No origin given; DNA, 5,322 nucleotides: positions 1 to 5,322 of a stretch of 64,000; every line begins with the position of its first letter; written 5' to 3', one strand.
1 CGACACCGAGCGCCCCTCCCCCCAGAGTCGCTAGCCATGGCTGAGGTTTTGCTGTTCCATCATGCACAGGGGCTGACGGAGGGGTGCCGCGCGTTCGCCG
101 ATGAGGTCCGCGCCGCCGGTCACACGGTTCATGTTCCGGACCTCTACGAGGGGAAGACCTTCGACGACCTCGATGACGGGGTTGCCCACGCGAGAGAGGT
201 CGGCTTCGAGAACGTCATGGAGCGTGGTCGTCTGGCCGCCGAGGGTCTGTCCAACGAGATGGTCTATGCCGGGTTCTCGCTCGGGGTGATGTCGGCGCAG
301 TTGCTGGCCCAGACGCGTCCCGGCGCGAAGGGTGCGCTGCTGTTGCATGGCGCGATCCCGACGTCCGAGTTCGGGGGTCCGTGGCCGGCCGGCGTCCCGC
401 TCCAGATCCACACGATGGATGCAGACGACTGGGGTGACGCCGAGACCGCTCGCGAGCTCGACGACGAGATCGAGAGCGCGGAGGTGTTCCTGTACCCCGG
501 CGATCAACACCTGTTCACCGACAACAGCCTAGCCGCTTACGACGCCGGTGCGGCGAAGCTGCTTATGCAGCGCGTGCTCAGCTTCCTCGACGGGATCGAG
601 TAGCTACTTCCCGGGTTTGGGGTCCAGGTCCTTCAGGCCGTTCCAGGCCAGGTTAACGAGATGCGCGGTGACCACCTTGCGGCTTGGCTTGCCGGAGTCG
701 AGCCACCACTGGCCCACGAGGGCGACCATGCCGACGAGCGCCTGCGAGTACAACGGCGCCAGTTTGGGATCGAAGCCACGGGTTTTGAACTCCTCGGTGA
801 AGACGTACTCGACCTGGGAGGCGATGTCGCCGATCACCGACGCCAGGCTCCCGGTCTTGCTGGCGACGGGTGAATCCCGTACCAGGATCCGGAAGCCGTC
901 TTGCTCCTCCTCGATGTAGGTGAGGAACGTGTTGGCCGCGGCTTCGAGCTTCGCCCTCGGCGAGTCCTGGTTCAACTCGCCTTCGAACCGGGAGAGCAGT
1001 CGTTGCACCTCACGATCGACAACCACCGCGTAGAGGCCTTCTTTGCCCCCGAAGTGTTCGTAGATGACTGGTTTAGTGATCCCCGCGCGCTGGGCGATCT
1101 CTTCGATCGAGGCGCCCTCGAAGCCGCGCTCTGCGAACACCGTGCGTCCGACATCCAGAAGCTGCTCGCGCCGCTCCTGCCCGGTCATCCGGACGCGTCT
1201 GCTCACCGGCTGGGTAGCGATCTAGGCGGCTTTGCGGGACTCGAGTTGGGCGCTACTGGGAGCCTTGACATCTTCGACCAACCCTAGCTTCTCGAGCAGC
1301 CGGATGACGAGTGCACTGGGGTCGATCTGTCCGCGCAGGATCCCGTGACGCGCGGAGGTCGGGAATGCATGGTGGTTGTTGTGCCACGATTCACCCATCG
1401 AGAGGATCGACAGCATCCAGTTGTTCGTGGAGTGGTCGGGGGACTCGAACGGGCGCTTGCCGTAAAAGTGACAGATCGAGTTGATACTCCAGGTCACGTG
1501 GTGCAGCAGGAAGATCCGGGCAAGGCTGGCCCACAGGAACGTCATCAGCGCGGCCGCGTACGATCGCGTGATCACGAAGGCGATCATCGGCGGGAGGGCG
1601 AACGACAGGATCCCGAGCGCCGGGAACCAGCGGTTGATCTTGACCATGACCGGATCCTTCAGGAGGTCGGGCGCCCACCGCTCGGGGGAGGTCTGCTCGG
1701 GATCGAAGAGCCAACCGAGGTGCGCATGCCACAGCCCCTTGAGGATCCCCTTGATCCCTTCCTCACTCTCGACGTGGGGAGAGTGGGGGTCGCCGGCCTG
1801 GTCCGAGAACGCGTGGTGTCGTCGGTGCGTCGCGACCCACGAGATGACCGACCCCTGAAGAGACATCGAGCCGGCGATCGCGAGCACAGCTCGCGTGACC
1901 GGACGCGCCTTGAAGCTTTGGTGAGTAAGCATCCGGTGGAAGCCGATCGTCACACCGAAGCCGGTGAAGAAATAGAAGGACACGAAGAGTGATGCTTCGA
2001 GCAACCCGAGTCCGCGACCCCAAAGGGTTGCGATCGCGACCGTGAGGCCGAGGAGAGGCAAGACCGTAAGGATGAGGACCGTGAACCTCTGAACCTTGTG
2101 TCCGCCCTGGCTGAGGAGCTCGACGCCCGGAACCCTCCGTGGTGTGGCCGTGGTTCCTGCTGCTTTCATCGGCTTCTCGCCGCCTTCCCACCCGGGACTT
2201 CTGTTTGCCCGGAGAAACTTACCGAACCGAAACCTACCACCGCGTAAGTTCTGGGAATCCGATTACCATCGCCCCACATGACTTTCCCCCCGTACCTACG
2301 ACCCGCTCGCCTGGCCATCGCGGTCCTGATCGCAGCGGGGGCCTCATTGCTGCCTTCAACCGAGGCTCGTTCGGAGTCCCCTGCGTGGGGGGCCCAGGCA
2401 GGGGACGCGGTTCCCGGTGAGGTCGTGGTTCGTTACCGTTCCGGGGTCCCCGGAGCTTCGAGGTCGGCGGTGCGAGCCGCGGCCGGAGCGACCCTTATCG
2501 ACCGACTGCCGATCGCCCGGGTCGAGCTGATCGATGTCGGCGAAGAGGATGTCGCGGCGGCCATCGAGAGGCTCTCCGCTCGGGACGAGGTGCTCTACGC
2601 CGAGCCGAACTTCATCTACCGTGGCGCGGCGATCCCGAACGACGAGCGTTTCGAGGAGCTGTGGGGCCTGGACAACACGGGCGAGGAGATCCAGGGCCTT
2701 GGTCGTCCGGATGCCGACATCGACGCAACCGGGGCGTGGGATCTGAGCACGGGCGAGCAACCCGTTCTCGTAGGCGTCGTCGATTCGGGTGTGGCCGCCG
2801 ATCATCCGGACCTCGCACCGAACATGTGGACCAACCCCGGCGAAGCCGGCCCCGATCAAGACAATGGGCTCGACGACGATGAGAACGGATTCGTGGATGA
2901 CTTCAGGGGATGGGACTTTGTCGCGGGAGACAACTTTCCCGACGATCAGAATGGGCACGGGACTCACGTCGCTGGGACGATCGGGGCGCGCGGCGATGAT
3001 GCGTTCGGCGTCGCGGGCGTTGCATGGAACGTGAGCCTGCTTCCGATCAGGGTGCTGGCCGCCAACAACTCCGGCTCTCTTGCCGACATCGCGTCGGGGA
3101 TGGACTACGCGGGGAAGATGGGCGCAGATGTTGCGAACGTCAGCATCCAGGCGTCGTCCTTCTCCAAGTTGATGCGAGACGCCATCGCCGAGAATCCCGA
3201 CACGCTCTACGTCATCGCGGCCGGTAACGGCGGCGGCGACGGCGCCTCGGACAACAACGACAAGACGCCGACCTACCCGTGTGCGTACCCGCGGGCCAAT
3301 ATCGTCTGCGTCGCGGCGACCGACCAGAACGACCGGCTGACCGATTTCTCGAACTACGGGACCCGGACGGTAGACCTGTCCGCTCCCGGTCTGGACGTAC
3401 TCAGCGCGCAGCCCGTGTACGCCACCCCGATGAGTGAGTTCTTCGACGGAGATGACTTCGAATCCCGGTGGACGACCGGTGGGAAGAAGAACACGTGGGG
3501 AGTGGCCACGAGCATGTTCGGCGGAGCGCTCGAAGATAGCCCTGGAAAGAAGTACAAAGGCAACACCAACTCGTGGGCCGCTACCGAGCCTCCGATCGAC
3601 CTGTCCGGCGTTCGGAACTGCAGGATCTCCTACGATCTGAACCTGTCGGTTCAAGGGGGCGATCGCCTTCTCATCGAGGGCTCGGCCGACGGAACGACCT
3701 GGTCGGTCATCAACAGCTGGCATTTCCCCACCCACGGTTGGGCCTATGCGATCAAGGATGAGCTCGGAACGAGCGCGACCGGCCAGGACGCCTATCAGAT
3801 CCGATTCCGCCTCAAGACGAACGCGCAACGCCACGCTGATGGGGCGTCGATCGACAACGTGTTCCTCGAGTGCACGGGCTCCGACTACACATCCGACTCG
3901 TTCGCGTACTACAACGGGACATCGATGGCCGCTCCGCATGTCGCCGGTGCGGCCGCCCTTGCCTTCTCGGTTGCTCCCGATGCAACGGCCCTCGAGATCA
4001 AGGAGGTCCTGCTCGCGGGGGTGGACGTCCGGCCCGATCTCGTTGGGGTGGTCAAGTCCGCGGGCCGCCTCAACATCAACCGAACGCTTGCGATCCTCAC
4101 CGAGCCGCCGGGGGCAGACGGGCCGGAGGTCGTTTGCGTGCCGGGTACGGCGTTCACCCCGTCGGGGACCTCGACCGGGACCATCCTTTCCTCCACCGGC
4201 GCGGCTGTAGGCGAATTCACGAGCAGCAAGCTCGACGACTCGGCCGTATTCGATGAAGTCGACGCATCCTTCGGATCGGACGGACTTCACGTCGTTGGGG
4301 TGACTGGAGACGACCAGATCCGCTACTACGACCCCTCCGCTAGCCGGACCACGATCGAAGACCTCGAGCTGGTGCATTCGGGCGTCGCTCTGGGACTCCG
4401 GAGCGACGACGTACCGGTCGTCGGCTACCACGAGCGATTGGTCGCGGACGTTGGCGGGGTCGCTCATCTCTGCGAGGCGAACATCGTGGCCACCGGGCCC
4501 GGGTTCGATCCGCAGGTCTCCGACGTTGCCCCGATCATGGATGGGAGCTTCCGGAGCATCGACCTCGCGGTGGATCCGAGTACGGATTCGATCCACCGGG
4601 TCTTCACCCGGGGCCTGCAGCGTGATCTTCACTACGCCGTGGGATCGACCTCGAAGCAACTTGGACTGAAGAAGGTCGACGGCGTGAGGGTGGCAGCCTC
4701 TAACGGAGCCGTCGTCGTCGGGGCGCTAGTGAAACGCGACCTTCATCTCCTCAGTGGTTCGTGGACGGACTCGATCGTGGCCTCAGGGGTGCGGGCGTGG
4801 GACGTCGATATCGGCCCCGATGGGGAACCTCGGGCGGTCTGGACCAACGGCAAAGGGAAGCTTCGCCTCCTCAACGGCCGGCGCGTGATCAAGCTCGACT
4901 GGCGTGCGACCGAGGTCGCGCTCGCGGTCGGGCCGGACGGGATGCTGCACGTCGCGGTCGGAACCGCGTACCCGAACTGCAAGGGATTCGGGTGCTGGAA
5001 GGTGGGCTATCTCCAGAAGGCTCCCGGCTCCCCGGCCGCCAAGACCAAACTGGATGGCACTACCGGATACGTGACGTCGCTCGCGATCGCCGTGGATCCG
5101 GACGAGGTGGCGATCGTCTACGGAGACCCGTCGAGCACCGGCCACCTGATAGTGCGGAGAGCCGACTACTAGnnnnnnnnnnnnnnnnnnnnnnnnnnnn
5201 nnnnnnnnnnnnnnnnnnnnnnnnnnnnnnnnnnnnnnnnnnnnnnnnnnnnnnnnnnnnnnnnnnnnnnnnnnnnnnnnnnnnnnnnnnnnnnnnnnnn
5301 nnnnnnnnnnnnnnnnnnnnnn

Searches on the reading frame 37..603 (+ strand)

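Call 13: search_protein_families(library=pfam, proteins=[window:37-603:+], max_evalue=0.001)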
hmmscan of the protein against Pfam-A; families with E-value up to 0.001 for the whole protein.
window:37-603:+ (188 aa): 1 family
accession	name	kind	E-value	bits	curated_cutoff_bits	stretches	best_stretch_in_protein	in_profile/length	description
PF01738.24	DLH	-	7.6e-14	52.3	21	1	4-185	16-214/217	Dienelactone hydrolase family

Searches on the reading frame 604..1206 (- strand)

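Call 13: search_protein_families(library=pfam, proteins=[window:604-1206:-], max_evalue=0.001)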
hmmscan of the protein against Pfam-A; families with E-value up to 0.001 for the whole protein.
window:604-1206:- (200 aa): 4 families
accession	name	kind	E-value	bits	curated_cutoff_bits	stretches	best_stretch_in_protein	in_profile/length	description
PF00440.29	TetR_N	-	1.6e-16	60.2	24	1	16-60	1-45/47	Bacterial regulatory proteins, tetR family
PF19344.4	TetR_C_32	-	4.2e-09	37.1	27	1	83-194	12-130/139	Tetracyclin repressor-like, C-terminal domain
PF21943.1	TetR_C_46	-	1.4e-08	35.3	27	1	83-189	1-108/109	Tetracyclin repressor-like, C-terminal domain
PF17932.6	TetR_C_24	-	7.9e-08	33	26.4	1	81-191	2-114/114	Tetracyclin repressor-like, C-terminal domain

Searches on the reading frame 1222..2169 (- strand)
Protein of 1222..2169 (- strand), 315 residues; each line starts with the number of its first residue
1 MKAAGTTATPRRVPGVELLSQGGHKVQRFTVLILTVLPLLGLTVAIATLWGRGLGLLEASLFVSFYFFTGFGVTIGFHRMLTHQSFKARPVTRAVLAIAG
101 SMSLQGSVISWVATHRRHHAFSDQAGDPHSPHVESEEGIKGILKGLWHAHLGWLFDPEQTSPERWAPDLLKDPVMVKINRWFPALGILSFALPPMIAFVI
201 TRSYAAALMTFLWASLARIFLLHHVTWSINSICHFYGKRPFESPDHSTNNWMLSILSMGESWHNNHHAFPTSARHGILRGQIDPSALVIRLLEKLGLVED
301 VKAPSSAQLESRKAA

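Call 13: search_protein_families(library=pfam, proteins=[window:1222-2169:-], max_evalue=0.001)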
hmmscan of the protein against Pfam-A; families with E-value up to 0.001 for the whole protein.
window:1222-2169:- (315 aa): 1 family
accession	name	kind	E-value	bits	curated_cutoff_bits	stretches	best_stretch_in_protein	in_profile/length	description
PF00487.30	FA_desaturase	-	1.9e-20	74.2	29.7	1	66-271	9-225/253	Fatty acid desaturase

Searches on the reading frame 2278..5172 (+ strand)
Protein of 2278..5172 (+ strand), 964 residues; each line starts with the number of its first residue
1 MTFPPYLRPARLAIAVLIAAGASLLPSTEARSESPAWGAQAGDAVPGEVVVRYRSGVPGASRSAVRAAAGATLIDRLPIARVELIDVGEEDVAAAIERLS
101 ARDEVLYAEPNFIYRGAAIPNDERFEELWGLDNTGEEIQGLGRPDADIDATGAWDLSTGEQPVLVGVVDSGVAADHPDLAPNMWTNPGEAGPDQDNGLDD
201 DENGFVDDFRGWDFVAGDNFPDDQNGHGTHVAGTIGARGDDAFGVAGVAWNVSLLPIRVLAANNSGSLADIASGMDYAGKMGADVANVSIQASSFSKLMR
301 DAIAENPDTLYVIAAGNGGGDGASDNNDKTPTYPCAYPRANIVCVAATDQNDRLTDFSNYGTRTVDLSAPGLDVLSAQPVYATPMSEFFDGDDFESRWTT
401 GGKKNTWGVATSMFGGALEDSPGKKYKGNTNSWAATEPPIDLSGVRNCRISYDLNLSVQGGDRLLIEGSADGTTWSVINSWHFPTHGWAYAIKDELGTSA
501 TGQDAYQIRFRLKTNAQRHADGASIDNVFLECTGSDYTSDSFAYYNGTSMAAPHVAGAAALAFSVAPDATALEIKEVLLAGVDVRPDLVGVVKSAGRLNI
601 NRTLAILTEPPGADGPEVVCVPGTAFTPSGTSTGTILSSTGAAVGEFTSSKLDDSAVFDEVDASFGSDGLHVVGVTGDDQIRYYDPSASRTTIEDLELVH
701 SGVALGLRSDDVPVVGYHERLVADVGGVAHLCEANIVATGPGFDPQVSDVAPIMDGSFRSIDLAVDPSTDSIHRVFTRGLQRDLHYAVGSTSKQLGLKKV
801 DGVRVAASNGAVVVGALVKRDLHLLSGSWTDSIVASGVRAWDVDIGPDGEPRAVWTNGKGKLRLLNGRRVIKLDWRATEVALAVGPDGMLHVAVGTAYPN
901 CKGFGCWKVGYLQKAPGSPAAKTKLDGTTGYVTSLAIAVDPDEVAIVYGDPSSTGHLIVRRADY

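Call 13: search_protein_families(library=pfam, proteins=[window:2278-5172:+], max_evalue=0.001)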
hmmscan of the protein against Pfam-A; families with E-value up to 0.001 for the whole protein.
window:2278-5172:+ (964 aa): 2 families
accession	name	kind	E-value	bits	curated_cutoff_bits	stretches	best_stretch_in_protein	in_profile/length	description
PF00082.27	Peptidase_S8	-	1.1e-53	182.9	21.8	2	163-382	4-226/288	Subtilase family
PF22148.1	Fervidolysin_NPro-like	-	2.6e-14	53.8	21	1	38-111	9-81/81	Fervidolysin N-terminal prodomain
